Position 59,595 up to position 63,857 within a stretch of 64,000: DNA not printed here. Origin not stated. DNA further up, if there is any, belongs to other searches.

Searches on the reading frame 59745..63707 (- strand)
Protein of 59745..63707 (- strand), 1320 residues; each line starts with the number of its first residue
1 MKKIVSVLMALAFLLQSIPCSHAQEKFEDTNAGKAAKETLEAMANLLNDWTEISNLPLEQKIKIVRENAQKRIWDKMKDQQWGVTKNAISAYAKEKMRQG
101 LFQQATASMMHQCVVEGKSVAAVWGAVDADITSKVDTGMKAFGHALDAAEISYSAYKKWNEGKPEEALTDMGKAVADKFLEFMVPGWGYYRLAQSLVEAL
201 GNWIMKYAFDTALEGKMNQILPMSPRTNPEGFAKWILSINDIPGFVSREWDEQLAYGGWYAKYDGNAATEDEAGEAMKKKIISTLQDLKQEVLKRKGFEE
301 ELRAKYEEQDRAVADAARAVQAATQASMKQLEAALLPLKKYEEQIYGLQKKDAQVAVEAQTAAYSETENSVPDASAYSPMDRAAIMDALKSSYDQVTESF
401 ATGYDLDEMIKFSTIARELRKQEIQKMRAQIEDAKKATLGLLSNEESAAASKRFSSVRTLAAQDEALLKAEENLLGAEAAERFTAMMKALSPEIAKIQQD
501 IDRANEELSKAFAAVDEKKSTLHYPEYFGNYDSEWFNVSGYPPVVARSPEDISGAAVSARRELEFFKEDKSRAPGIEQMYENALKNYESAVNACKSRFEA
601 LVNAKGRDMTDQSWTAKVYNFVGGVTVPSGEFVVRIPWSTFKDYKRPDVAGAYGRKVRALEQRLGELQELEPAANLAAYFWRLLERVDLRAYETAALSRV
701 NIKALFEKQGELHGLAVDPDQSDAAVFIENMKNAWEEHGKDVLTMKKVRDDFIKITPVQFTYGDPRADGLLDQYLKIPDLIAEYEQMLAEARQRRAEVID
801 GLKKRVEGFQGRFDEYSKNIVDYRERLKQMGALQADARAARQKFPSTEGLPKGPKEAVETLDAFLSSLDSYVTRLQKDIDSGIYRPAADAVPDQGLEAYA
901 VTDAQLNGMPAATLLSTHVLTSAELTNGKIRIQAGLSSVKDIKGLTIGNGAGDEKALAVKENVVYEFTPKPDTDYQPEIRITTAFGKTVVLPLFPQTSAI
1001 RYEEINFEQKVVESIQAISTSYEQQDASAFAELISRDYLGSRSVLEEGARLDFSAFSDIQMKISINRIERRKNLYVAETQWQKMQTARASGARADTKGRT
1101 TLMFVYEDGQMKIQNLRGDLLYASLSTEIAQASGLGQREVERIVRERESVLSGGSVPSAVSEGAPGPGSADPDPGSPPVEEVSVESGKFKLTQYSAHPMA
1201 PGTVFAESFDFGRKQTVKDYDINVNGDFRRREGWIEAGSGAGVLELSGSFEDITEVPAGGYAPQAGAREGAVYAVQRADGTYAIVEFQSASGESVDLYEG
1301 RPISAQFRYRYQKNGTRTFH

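Call 65: search_protein_families(library=pfam, proteins=[window:59745-63707:-], max_evalue=0.00001)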
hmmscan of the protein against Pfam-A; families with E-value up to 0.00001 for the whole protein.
window:59745-63707:- (1320 aa): 0 families

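Call 81: find_encoding_contigs(protein=window:59748-63707:-, flank=10000, max_places=1)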
Protein window:59748-63707:- (1320 aa): 1 contig read that carries it; 1 place shown.
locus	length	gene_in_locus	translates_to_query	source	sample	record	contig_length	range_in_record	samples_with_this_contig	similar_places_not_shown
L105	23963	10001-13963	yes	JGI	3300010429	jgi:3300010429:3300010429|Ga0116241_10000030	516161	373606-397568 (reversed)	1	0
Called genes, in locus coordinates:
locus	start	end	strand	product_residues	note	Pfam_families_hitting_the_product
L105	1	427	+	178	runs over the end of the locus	PF18955:DUF5698, PF10035:DUF2179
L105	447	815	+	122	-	PF00072:Response_reg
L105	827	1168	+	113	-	PF00543:P-II (weak)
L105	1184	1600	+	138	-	PF14760:Rnk_N, PF01272:GreA_GreB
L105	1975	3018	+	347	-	PF17761:DUF1016_N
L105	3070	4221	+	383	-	PF13472:Lipase_GDSL_2 (weak)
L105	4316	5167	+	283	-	PF09296:NUDIX-like, PF09297:Zn_ribbon_NUD, PF00293:NUDIX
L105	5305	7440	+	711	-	PF08448:PAS_4 (faint), PF00672:HAMP (faint), PF00989:PAS (faint), PF13426:PAS_9 (weak), PF07536:HWE_HK (weak), PF07568:HisKA_2, PF02518:HATPase_c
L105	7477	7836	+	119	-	PF00072:Response_reg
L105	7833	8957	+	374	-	-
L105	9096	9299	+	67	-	PF00313:CSD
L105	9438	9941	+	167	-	-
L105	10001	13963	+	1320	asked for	-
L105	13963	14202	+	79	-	PF09905:VF530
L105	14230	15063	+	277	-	PF13509:S1_2, PF17783:WHD_CvfB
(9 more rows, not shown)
